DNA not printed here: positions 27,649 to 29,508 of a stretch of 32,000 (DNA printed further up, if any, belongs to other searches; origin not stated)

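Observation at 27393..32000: T6SS cargo module: effector-like gene followed by two tandem 520-aa lipoproteins, directly upstream of PAAR-tssJKLM-tagF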

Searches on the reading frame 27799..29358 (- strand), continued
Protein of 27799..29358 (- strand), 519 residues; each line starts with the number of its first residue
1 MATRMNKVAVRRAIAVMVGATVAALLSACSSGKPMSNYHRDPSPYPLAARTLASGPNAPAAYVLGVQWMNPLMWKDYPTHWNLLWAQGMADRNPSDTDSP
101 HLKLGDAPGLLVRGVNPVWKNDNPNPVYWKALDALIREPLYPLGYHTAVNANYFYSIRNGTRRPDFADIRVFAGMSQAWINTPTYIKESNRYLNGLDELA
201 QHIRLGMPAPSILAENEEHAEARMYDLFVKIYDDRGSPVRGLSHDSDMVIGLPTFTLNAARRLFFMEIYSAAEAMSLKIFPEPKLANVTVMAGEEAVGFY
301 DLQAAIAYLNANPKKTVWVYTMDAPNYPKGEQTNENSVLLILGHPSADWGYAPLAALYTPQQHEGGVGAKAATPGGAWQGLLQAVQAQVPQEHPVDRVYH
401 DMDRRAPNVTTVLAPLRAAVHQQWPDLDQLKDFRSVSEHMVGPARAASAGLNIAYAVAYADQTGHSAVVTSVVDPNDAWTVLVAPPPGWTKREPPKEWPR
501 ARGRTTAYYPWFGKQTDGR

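Call 47: search_solved_structures(query=A2, max_evalue=1, show_alignments=1)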
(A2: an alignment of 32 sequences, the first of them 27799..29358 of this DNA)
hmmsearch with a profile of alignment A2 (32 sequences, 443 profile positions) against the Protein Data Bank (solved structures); distinct sequences matched with E-value up to 1: 4.
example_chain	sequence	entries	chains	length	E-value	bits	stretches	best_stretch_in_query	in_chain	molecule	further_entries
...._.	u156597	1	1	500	3e-11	46.2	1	270-411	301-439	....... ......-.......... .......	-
3ss6_A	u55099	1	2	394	0.098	14.8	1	273-354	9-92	Acetyl-CoA acetyltransferase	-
2aa4_A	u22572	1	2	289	0.19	13.9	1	303-350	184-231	Putative N-acetylmannosamine kinase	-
3kzu_A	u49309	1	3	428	0.46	12.6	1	292-369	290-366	3-oxoacyl-(Acyl-carrier-protein) synthase ii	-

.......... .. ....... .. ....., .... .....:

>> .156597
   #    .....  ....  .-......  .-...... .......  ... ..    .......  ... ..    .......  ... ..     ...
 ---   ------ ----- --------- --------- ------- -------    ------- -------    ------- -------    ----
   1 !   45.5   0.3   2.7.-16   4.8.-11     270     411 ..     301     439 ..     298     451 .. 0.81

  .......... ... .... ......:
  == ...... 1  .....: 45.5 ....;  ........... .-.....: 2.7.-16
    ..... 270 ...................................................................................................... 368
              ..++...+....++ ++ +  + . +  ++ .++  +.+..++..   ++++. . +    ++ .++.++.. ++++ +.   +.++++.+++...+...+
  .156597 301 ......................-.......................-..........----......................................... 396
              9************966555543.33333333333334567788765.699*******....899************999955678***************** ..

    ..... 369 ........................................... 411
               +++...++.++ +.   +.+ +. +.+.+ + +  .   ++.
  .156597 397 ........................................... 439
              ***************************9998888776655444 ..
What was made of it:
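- On PA0259-type proteins (Tli3 sensu Wood / Tla3 sensu Berni; DUF2875): The widened profile A2 hits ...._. at E=3e-11 (call 47).
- The widened profile hits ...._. at E=3e-11 (call 47).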

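Call 53: search_protein_families(library=pfam, proteins=[P0067, P0068, P0070, P0074, P0075, P0076, P0079, P0090, P0129, P0066], max_evalue=0.1)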
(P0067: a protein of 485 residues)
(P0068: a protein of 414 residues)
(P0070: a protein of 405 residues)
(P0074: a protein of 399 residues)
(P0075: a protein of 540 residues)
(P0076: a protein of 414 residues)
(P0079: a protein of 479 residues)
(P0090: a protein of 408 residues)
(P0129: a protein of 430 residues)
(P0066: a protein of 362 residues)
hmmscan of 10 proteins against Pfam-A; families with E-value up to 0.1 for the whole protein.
P0067 (485 aa): 2 families
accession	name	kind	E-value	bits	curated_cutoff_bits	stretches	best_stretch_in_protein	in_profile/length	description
PF20995.3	Tla3_C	-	0.0011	19.4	24.8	1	310-448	1-136/136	Type VI lipase adapter protein Tla3, C-terminal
PF19353.4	DUF5930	-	0.048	13.1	27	1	48-135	47-131/320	Family of unknown function (DUF5930)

P0068 (414 aa): 1 family
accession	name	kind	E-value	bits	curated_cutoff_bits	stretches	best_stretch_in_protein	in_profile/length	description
PF22691.2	Thiolase_C_1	-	0.035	14.3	28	1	259-294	14-48/144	Thiolase C-terminal domain-like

P0070 (405 aa): 1 family
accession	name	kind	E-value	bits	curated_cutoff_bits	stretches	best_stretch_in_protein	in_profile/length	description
PF16071.10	DUF4812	-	0.081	13.2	25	0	4-47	6-51/65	Domain of unknown function (DUF4812)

P0074 (399 aa): 0 families

P0075 (540 aa): 0 families

P0076 (414 aa): 2 families
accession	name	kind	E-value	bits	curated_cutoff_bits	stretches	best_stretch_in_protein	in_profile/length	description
PF01527.26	HTH_Tnp_1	-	0.021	15.5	24.1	0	269-317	23-73/75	Transposase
PF19232.4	DUF5885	-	0.026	14.4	33.2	1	286-374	120-204/265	Family of unknown function (DUF5885)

P0079 (479 aa): 1 family
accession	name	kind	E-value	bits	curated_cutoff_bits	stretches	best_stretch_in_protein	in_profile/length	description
PF20995.3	Tla3_C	-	5.3e-05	23.7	24.8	1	307-442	1-136/136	Type VI lipase adapter protein Tla3, C-terminal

P0090 (408 aa): 0 families

P0129 (430 aa): 0 families

P0066 (362 aa): 1 family
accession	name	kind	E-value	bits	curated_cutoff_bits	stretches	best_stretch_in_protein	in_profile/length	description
PF20995.3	Tla3_C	-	0.00018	22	24.8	1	192-308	2-119/136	Type VI lipase adapter protein Tla3, C-terminal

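Call 65: find_encoding_contigs(protein=P0023, flank=8000, max_places=1)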
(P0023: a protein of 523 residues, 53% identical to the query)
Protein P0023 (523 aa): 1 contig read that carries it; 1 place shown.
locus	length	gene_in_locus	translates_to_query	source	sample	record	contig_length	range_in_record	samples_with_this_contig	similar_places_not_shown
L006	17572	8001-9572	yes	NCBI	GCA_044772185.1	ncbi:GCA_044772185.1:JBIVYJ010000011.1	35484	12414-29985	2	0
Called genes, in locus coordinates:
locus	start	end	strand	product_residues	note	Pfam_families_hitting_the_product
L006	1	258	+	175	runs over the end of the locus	PF05591:T6SS_VipA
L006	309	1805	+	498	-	PF05943:VipB, PF18945:VipB_2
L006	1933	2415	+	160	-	PF05638:T6SS_HCP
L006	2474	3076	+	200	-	PF14113:Tae4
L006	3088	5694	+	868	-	PF05954:Phage_GPD, PF04717:Phage_base_V, PF13296:T6SS_Vgr, PF10106:DUF2345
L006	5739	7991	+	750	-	PF24322:Tle3, PF11678:Tle3_C (faint)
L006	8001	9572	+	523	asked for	-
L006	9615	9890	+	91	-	PF05488:PAAR_motif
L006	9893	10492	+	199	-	PF12790:T6SS-SciN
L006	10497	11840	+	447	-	PF05936:T6SS_VasE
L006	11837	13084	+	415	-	PF09850:DotU, PF00691:OmpA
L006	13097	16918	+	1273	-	PF14331:IcmF-related_N, PF06761:IcmF-related, PF06744:IcmF_C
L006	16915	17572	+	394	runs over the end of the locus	PF09850:DotU, PF00691:OmpA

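Call 66: find_encoding_contigs(protein=P0006, flank=8000, max_places=1)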
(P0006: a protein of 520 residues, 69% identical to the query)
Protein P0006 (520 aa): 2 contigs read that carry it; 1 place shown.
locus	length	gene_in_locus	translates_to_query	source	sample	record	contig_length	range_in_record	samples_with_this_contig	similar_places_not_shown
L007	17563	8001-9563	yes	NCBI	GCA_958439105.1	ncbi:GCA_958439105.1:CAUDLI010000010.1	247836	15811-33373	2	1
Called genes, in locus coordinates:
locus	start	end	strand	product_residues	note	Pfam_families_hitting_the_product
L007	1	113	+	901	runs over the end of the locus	PF02861:Clp_N, PF13191:AAA_16, PF00004:AAA, PF17871:AAA_lid_9, PF00004:AAA, PF07724:AAA_2, PF07728:AAA_5, PF10431:ClpB_D2-small, +7 more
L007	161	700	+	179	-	PF05591:T6SS_VipA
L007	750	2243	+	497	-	PF05943:VipB, PF18945:VipB_2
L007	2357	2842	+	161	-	PF05638:T6SS_HCP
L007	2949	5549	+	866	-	PF05954:Phage_GPD, PF04717:Phage_base_V, PF13296:T6SS_Vgr, PF10106:DUF2345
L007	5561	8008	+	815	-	PF24322:Tle3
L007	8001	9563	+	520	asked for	-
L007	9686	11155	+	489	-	-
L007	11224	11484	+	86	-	-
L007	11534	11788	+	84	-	PF05488:PAAR_motif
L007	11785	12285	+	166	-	PF12790:T6SS-SciN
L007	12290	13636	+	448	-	PF05936:T6SS_VasE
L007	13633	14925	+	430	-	PF09850:DotU, PF00691:OmpA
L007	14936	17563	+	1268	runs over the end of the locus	PF14331:IcmF-related_N, PF06761:IcmF-related, PF06744:IcmF_C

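Call 67: find_encoding_contigs(protein=P0027, flank=8000, max_places=2)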
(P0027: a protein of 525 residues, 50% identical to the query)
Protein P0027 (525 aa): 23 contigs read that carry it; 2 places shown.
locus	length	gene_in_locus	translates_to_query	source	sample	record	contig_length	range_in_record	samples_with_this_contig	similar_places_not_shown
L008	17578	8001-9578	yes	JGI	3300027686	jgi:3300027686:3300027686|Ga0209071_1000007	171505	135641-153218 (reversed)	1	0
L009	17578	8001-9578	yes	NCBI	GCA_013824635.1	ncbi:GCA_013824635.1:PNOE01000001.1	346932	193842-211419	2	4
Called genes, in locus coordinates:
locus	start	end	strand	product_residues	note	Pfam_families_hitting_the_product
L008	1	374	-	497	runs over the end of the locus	PF05943:VipB, PF18945:VipB_2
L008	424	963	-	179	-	PF05591:T6SS_VipA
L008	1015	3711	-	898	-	PF02861:Clp_N, PF13191:AAA_16 (weak), PF00004:AAA, PF17871:AAA_lid_9, PF00004:AAA, PF07724:AAA_2, PF07728:AAA_5, PF10431:ClpB_D2-small, +6 more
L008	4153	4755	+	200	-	-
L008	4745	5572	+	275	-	PF07024:ImpE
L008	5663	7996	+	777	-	PF24322:Tle3, PF11678:Tle3_C (weak)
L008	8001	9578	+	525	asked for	-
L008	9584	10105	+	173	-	PF04965:GPW_gp25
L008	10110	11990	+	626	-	PF05947:T6SS_TssF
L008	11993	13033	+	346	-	PF06996:T6SS_TssG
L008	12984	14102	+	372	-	PF06812:ImpA_N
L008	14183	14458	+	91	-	-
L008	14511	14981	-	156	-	PF13404:HTH_AsnC-type, PF13412:HTH_24, PF22451:NirdL-like_HTH (weak), PF01037:AsnC_trans_reg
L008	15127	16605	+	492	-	PF00266:Aminotran_5, PF01041:DegT_DnrJ_EryC1 (weak), PF04273:BLH_phosphatase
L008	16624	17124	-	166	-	PF13404:HTH_AsnC-type, PF13412:HTH_24, PF01037:AsnC_trans_reg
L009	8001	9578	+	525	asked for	-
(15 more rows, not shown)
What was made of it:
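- They also include tagJ-tle3-lipoprotein-tssE (call 67).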

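Call 79: predict_structure(alignment_id=A4)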
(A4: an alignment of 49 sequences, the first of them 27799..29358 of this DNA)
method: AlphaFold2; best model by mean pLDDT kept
length: 519 residues; sequences in the alignment: 49
mean_pLDDT: 85.7   pTM: 0.87
mean pLDDT of the five models: 85.7, 85.3, 83.3, 82.7, 82.7
residues with pLDDT >= 90: 291; 70-90: 158; 50-70: 37; < 50: 33
segments of 3 or more residues with pLDDT < 50: 1-9, 19-21, 25-37
pLDDT, mean of each block of 10 residues (from residue 1): 42 49 49 48 71 86 97 93 94 84 83 73 67 93 84 84 85 96 87 73 88 94 91 87 92 95 95 87 89 96 98 95 92 95 94 96 70 75 94 96 92 92 93 94 95 98 97 88 95 88 84 85
secondary structure, 60 per line:
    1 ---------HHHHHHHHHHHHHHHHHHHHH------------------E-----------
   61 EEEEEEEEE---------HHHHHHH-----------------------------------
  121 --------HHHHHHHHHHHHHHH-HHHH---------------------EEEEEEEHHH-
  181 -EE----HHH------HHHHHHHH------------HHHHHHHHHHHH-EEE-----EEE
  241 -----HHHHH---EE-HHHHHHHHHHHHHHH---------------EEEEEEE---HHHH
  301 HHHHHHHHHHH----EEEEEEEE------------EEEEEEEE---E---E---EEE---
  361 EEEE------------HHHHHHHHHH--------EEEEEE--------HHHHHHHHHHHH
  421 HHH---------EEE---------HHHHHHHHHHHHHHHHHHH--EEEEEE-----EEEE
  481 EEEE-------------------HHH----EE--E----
elements in order: H10-30 E61-69 H79-85 H129-143 H145-148 E170-176 H197-204 H217-228 E230-232 E238-240 H246-250 H257-271 E287-293 H297-311 E316-323 E336-343 E355-357 E361-364 H377-386 E395-400 H409-423 E433-435 H445-463 E466-471 E477-484
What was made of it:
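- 27799..29358 (-): Lipoprotein 2 (519 aa, ATG start), a tandem paralogue and proposed Tle3 immunity protein b. It carries the 'type-2' patch. AF2 model pLDDT 85.7, pTM 0.87 (call 79).
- On AIEC-type Tli3 (8BOZ partner chain): 520 aa with an alpha/beta thiolase-like model (call 79).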

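Call 81: fold_search(model_id=the predicted structure, library=pdb)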
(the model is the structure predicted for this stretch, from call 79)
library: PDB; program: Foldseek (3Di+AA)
matches with E <= 10: 1075; with E <= 0.001: 750
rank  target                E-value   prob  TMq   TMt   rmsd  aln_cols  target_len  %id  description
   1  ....                  8.1e-11  1.00  0.44  0.52  10.1       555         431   14  Crystal structure of Type Six Secretion System adaptor protein Tla3 from Pseudomonas aeruginosa. (released 2025-04-09)
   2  6kog_A                8.3e-09  1.00  0.41  0.48  11.4       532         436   11  Ketosynthase domain in tenuazonic acid synthetase 1 (TAS1). (released 2020-07-01)
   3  2vz9_A                8.3e-09  1.00  0.39  0.12  10.8       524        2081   12  Crystal Structure of Mammalian Fatty Acid Synthase in complex with NADP (released 2008-09-09)
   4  6kog_B                1.3e-08  1.00  0.41  0.48  10.8       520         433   12  Ketosynthase domain in tenuazonic acid synthetase 1 (TAS1). (released 2020-07-01)
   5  5my2_B                1.3e-08  1.00  0.39  0.25  11.0       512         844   10  KS-MAT DI-DOMAIN OF MOUSE FAS (released 2018-02-21)
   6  5my2_A                1.4e-08  1.00  0.39  0.25  11.2       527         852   11  KS-MAT DI-DOMAIN OF MOUSE FAS (released 2018-02-21)
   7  6kxd_B                1.5e-08  1.00  0.39  0.52  10.9       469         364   13  The ishigamide ketosynthase/chain length factor (released 2020-05-06)
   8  2vz9_B                1.7e-08  1.00  0.38  0.11  10.8       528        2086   12  Crystal Structure of Mammalian Fatty Acid Synthase in complex with NADP (released 2008-09-09)
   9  5my2_C                2.3e-08  1.00  0.39  0.26  11.0       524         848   11  KS-MAT DI-DOMAIN OF MOUSE FAS (released 2018-02-21)
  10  9f48_A                3.2e-08  1.00  0.42  0.25  13.1       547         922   11  KS + AT di-domain of polyketide synthase 13 in Mycobacterium tuberculosis (released 2024-05-22)
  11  2vz8_A                3.6e-08  1.00  0.42  0.13  10.2       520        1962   12  Crystal Structure of Mammalian Fatty Acid Synthase (released 2008-09-09)
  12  2vz8_B                4.3e-08  1.00  0.41  0.12   9.8       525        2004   11  Crystal Structure of Mammalian Fatty Acid Synthase (released 2008-09-09)
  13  9jj9_A                4.3e-08  1.00  0.39  0.41  10.6       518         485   12  Class 3 state of the GfsA KSQ-ancestralAT chimeric didomain in complex with the GfsA ACP domain (released 2025-08-06)
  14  9b7z_A                5.5e-08  1.00  0.39  0.25  11.3       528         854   12  Human endogenous FASN with 1,3-DBP - Class 1 focused condensing wing (released 2025-02-26)
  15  8tjn_A                7.4e-08  1.00  0.42  0.20  10.8       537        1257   12  Crosslinked 6-deoxyerythronolide B synthase (DEBS) Module 1 in complex with antibody fragment 1B2: Crosslinked State 1 (released 2024-07-24)
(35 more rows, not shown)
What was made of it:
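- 27799..29358 (-): Best PDB match is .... Tla3 (call 81).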

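Call 82: list_cluster_members(proteins=[P0036, P0038, P0040, P0041, P0042, P0043, P0044, P0048, P0049, P0079])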
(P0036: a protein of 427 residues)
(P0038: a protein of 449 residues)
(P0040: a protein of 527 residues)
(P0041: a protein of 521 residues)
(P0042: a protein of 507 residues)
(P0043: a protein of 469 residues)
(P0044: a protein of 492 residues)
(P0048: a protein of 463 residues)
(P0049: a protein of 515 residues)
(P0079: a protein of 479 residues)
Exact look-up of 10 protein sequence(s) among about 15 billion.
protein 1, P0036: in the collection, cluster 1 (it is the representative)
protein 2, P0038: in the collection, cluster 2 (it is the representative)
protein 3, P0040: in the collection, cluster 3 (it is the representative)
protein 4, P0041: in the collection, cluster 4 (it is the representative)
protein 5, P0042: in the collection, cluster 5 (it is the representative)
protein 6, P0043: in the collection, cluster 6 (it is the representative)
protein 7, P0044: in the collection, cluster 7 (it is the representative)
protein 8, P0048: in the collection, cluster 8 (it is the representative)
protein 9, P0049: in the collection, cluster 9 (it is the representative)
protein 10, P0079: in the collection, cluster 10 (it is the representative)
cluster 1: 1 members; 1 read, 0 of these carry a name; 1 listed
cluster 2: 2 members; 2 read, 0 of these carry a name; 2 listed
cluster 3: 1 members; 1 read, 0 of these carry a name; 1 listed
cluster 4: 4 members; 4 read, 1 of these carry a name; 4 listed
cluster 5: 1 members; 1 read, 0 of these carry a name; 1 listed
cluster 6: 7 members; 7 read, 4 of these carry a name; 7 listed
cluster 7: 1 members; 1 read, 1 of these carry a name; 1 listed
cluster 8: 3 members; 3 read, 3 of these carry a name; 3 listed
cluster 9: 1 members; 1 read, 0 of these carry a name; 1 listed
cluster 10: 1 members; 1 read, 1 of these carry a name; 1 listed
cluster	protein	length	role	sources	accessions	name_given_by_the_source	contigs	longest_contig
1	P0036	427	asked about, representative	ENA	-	-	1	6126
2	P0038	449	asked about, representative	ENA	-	-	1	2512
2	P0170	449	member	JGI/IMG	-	-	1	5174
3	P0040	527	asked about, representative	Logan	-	-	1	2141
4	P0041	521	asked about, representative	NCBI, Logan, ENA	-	-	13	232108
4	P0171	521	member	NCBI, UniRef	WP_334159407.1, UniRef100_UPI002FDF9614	hypothetical protein [Oryzomicrobium sp.] | hypothetical protein n=1 Tax=Oryzomicrobium sp. TaxID=1911578 RepID=UPI002FDF9614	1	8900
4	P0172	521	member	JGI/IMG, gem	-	-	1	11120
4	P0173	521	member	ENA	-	-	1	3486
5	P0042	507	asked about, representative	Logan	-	-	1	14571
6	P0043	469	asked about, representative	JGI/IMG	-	hypothetical protein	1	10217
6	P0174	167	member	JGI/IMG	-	hypothetical protein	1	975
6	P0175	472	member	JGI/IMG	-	hypothetical protein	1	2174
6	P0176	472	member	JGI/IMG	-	hypothetical protein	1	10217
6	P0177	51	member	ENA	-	-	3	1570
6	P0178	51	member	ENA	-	-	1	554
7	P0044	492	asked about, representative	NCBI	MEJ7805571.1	MAG: virulence factor [Telluria sp.]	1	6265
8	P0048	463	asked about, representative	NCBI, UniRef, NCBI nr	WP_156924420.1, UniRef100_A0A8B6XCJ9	DUF2875 family protein [Derxia gummosa] | DUF2875 family protein n=1 Tax=Derxia gummosa DSM 723 TaxID=1121388 RepID=A0A8B6XCJ9_9BURK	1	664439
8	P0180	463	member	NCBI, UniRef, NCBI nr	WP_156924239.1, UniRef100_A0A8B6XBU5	DUF2875 family protein [Derxia gummosa] | DUF2875 family protein n=1 Tax=Derxia gummosa DSM 723 TaxID=1121388 RepID=A0A8B6XBU5_9BURK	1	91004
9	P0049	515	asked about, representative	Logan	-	-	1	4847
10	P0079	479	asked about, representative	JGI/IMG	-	hypothetical protein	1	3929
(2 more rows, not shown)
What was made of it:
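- NCBI names P0048 'DUF2875 family protein' (call 82).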
